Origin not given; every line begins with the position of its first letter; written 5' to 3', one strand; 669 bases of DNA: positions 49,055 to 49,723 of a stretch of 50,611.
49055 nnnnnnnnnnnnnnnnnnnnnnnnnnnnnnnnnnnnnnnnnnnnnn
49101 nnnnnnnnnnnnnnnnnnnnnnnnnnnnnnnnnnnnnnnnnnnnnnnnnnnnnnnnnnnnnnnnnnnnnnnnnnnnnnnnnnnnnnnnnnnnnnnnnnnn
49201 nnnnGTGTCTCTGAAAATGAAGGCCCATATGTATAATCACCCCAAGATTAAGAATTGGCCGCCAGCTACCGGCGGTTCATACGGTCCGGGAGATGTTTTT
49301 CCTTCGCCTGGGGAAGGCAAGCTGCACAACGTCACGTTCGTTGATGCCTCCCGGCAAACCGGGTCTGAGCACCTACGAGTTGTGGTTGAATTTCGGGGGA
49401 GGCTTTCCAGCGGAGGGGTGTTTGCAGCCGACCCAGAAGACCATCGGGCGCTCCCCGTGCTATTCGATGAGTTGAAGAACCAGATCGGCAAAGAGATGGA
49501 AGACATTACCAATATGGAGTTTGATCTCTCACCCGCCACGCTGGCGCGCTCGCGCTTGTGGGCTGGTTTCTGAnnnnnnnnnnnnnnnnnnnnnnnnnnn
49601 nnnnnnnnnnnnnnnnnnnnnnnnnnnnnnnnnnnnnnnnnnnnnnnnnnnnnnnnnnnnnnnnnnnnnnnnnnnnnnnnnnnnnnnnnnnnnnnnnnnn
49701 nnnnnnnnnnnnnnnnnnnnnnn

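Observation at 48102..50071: Orphan four-gene cassette in a low-GC islet: candidate undescribed defence/conflict system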

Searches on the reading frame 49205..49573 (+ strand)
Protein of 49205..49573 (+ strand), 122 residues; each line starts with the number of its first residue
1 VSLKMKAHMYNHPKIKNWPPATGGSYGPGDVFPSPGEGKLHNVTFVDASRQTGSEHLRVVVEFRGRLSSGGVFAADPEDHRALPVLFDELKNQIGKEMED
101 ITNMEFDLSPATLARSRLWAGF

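Call 4: search_protein_families(library=pfam, proteins=[window:49205-49573:+], max_evalue=1)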
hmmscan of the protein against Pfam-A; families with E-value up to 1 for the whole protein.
window:49205-49573:+ (122 aa): 0 families

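Call 5: search_protein_families(library=padloc, proteins=[window:49205-49573:+], max_evalue=1)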
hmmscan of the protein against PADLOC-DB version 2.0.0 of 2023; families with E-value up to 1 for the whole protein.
window:49205-49573:+ (122 aa): 0 families

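Call 6: search_protein_families(library=ncbifam, proteins=[window:49205-49573:+], max_evalue=1)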
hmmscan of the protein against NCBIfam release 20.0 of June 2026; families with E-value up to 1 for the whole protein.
window:49205-49573:+ (122 aa): 0 families

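Call 7: search_protein_families(library=phrogs, proteins=[window:49205-49573:+], max_evalue=1)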
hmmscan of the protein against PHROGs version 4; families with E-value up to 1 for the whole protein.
window:49205-49573:+ (122 aa): 0 families

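Call 20: find_homologous_proteins(query=window:49217-49573:+)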
Query window:49217-49573:+ (118 aa): 7 proteins with E <= 0.001 among 9 candidates.
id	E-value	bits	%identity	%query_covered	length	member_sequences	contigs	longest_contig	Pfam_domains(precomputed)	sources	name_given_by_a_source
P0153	3.1e-72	258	100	97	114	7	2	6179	-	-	-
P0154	7.7e-56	205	88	88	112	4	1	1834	-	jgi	jgi:hypothetical protein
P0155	5.4e-54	199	87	88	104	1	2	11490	-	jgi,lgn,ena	jgi:hypothetical protein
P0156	1.4e-52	195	83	88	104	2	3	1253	-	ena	-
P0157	3.6e-50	187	81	86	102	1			-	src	-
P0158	6.8e-48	180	79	88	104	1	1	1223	-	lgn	-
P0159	9.3e-31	124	71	73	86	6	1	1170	-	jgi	jgi:hypothetical protein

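Call 25: find_encoding_contigs(protein=P0155, flank=6000, max_places=4)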
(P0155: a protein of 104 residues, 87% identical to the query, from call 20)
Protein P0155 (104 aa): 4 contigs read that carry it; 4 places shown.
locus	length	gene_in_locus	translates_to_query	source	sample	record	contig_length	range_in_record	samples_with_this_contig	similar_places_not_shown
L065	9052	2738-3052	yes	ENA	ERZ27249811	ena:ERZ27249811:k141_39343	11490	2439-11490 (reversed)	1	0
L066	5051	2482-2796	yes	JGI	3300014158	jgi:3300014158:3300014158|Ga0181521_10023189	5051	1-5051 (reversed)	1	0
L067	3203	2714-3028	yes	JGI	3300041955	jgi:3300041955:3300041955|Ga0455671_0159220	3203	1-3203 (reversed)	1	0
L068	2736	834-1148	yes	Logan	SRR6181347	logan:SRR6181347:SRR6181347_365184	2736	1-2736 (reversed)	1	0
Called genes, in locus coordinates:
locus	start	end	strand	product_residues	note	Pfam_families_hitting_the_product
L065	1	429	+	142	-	?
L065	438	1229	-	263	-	PF01061:ABC2_membrane, PF12698:ABC2_membrane_3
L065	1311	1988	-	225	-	PF04140:ICMT, PF04191:PEMT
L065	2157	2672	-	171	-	-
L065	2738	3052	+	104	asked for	-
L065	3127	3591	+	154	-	-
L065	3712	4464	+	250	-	-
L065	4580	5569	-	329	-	PF00005:ABC_tran, PF13304:AAA_21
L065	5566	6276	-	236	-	-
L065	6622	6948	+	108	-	-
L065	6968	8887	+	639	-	PF18566:Ldi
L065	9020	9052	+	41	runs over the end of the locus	-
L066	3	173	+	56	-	?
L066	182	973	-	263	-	PF01061:ABC2_membrane, PF12698:ABC2_membrane_3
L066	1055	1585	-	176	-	PF04140:ICMT, PF04191:PEMT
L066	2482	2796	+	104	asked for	-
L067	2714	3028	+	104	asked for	-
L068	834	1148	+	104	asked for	-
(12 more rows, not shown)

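Call 26: find_encoding_contigs(protein=P0154, flank=6000, max_places=3)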
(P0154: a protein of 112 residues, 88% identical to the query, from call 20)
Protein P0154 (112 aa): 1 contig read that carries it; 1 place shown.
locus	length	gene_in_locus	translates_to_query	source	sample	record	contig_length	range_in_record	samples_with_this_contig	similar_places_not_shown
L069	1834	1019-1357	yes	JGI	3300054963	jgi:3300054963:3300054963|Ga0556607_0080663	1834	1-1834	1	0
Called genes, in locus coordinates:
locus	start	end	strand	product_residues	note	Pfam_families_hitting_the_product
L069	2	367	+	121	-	?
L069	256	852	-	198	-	-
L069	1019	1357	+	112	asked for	-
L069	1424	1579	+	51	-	-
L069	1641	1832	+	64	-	?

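Call 86: search_protein_families(library=pfam, proteins=[L065:2157-2672:-, window:49217-49573:+], max_evalue=0.05)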
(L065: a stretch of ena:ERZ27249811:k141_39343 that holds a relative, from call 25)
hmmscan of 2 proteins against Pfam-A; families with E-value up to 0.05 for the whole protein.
L065:2157-2672:- (171 aa): 0 families

window:49217-49573:+ (118 aa): 0 families

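Call 97: search_solved_structures(query=window:49217-49573:+, max_evalue=5)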
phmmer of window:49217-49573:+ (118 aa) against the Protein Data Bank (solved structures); distinct sequences matched with E-value up to 5: 2.
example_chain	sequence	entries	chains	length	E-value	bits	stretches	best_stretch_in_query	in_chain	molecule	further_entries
8uz7_A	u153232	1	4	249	0.31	14.4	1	33-101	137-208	Triosephosphate isomerase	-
7lsv_A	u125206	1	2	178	1.5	12.3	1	43-98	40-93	Calmodulin-dependent protein kinase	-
